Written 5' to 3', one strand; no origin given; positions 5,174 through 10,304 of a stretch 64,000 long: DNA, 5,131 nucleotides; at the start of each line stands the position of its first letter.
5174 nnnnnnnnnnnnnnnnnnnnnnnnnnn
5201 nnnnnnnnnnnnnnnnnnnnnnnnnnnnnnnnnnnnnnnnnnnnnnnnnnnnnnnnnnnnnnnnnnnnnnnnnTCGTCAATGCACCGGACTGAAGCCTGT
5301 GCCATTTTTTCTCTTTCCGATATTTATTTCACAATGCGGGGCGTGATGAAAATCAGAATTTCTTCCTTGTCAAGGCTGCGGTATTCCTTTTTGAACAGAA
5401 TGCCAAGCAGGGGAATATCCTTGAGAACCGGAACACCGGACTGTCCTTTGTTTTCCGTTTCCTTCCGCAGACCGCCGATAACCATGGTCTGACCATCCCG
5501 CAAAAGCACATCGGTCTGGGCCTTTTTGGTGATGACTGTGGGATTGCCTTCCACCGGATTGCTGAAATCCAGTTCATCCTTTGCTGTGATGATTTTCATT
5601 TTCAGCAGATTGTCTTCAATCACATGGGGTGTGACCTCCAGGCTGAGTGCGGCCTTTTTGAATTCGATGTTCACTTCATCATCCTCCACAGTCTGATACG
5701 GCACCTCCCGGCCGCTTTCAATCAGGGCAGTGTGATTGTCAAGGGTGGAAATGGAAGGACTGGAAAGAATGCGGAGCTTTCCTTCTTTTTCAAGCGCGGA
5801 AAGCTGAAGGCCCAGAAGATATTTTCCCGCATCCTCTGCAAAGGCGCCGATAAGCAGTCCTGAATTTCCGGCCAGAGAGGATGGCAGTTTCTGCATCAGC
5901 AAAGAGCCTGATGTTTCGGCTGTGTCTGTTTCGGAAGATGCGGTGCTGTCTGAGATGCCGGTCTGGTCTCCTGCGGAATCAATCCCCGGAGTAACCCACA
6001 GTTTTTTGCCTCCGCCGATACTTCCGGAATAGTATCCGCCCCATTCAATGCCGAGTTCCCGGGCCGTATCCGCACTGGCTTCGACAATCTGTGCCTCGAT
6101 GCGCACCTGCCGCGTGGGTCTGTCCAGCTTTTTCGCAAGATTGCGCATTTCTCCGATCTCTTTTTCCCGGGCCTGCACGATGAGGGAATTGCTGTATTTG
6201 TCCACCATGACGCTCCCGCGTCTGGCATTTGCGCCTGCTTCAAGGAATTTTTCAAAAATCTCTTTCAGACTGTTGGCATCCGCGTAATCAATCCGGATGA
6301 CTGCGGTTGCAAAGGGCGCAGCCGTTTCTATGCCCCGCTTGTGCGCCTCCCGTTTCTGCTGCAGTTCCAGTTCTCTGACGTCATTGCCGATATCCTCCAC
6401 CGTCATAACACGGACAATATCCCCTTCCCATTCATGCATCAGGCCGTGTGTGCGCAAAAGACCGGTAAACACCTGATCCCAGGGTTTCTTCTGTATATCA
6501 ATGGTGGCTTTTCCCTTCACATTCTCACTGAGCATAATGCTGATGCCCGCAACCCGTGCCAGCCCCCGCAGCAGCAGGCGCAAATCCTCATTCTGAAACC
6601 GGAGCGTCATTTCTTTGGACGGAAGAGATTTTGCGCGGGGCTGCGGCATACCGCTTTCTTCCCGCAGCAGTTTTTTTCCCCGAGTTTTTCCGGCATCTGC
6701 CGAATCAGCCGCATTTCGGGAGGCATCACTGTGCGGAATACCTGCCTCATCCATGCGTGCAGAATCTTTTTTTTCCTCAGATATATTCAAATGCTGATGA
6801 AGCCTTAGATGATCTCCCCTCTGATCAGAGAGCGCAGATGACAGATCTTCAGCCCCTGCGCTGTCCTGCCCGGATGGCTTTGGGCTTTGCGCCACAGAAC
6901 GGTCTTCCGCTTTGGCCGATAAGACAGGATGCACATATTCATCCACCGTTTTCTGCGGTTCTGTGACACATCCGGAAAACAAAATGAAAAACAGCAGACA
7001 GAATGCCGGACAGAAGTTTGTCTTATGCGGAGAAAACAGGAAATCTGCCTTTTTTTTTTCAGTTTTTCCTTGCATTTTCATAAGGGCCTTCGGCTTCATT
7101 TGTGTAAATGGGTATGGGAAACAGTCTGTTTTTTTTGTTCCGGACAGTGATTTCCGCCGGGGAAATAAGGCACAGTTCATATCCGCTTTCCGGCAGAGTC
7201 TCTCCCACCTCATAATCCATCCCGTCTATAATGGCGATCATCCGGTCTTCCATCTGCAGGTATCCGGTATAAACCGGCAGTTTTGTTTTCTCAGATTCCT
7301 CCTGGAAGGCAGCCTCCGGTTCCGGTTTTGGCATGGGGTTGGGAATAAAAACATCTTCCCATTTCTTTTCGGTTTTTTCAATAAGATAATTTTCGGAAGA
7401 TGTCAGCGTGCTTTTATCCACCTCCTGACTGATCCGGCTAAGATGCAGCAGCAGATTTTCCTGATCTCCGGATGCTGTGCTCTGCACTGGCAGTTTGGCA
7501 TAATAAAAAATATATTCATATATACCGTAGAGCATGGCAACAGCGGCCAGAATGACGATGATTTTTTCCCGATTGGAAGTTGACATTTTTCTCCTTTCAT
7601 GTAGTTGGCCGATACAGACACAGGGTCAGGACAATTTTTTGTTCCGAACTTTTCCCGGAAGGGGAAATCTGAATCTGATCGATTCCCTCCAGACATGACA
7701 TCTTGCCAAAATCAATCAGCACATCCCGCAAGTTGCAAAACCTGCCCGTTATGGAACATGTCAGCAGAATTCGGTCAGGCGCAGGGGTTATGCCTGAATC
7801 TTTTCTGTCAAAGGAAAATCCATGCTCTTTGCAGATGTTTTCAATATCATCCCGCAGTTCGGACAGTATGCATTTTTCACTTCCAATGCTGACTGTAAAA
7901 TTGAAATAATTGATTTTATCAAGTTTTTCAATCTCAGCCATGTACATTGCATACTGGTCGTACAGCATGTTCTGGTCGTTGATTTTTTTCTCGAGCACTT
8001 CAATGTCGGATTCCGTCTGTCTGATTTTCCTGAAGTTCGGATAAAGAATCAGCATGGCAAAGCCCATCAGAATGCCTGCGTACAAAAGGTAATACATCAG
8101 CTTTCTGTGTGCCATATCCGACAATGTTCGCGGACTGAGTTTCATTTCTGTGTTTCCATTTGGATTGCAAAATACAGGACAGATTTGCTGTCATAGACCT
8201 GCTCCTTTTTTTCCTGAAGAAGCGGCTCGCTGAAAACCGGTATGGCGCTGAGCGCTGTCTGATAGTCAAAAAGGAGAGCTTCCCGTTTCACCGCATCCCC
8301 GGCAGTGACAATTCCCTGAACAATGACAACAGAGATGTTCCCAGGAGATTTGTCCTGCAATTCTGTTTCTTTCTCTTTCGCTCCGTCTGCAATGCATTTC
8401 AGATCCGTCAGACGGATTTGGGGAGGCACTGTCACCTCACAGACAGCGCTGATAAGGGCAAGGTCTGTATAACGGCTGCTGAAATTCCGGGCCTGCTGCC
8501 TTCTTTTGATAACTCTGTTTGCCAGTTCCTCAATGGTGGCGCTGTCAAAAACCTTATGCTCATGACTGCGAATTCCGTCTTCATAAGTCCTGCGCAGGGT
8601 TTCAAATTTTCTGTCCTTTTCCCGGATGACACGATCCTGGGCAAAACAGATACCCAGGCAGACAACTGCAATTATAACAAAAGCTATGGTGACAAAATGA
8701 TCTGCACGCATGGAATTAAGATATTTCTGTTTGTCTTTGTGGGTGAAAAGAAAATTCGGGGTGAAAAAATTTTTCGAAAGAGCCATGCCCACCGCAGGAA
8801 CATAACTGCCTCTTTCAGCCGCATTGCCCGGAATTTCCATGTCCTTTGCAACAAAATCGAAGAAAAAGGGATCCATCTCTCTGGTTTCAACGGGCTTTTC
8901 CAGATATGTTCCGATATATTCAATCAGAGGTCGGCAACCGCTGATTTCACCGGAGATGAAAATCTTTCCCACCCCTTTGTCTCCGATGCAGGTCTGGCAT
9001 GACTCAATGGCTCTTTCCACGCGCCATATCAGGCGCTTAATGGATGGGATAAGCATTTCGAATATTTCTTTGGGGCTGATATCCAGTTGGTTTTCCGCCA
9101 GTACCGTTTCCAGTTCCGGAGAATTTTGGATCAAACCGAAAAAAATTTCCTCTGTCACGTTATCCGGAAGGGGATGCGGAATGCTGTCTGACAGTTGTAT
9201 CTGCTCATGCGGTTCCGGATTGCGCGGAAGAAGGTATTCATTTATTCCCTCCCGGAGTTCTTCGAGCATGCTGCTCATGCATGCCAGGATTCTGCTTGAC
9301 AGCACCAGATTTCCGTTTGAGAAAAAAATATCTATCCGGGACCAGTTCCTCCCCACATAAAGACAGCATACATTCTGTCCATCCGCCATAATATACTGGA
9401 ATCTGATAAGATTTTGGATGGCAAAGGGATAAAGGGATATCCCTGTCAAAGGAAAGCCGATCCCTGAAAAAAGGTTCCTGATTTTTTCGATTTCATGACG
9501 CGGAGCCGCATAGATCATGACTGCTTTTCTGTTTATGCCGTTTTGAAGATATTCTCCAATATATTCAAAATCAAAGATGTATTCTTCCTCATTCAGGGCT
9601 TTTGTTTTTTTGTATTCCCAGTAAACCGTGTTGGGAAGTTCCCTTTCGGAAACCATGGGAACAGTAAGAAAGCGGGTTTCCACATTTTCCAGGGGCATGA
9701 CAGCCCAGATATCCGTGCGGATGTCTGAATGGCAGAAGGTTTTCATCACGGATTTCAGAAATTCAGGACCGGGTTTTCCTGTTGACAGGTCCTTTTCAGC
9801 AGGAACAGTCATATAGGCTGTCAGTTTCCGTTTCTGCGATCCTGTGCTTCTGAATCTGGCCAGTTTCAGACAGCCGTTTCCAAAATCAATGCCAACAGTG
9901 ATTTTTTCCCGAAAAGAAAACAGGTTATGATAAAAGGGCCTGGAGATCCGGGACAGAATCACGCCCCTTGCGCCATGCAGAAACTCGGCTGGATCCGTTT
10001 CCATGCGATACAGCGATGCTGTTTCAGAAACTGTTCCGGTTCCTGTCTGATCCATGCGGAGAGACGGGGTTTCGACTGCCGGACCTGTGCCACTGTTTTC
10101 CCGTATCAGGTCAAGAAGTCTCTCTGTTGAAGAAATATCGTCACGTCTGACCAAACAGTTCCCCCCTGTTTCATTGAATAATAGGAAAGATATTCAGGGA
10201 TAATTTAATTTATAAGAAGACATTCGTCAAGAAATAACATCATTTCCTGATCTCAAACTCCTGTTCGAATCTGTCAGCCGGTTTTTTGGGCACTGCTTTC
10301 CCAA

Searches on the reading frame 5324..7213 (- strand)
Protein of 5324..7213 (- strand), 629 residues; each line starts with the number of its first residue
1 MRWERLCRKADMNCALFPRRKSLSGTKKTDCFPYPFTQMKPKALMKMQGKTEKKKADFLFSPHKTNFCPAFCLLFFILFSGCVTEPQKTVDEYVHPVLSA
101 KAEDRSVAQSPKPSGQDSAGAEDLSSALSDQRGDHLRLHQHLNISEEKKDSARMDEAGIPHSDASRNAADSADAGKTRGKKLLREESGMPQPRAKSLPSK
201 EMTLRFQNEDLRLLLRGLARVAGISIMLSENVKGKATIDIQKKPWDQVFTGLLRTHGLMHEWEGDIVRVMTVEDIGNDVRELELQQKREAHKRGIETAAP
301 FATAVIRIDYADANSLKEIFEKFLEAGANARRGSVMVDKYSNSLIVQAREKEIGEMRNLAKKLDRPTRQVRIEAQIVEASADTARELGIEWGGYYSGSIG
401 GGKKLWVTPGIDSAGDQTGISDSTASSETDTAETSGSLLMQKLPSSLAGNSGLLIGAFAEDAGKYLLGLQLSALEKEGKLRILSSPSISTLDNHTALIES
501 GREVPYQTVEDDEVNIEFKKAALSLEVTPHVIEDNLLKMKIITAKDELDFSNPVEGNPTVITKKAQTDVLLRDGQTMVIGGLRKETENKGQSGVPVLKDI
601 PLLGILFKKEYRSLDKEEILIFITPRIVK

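Call 6: search_protein_families(library=pfam, proteins=[window:5324-7213:-], max_evalue=0.00001)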
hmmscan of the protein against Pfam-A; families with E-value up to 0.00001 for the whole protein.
window:5324-7213:- (629 aa): 2 families
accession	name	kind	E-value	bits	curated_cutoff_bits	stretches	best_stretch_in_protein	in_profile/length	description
PF00263.26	Secretin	-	4.2e-48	163.6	27.5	1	473-629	1-169/169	Bacterial type II and III secretion system protein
PF03958.22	Secretin_N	-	5.2e-10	39.8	28.2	1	303-369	1-69/69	Bacterial type II/III secretion system short domain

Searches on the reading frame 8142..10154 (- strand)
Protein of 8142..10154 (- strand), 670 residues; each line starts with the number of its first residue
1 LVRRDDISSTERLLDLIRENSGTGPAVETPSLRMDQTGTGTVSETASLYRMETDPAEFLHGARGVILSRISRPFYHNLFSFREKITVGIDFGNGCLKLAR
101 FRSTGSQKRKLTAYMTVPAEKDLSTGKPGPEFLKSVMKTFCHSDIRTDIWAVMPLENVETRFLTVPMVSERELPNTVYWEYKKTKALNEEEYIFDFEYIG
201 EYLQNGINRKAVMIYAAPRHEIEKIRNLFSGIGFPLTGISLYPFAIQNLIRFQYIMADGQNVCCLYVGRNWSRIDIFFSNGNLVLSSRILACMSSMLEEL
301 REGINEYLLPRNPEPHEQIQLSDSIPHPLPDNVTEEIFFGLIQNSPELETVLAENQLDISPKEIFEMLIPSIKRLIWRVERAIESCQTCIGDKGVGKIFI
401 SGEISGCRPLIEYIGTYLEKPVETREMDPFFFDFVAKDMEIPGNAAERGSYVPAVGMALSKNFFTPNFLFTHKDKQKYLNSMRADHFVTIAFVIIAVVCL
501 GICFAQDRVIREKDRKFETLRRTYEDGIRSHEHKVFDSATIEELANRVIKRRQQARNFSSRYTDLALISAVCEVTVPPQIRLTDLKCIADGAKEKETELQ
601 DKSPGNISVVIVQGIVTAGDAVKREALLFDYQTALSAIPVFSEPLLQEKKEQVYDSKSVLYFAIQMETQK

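Call 6: search_protein_families(library=pfam, proteins=[window:8142-10154:-], max_evalue=0.00001)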
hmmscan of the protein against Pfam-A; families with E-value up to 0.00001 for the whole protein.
window:8142-10154:- (670 aa): 1 family
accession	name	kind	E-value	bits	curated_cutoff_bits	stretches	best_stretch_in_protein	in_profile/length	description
PF11104.14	PilM_2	-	1e-05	25.1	27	0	88-248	1-164/340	Type IV pilus assembly protein PilM;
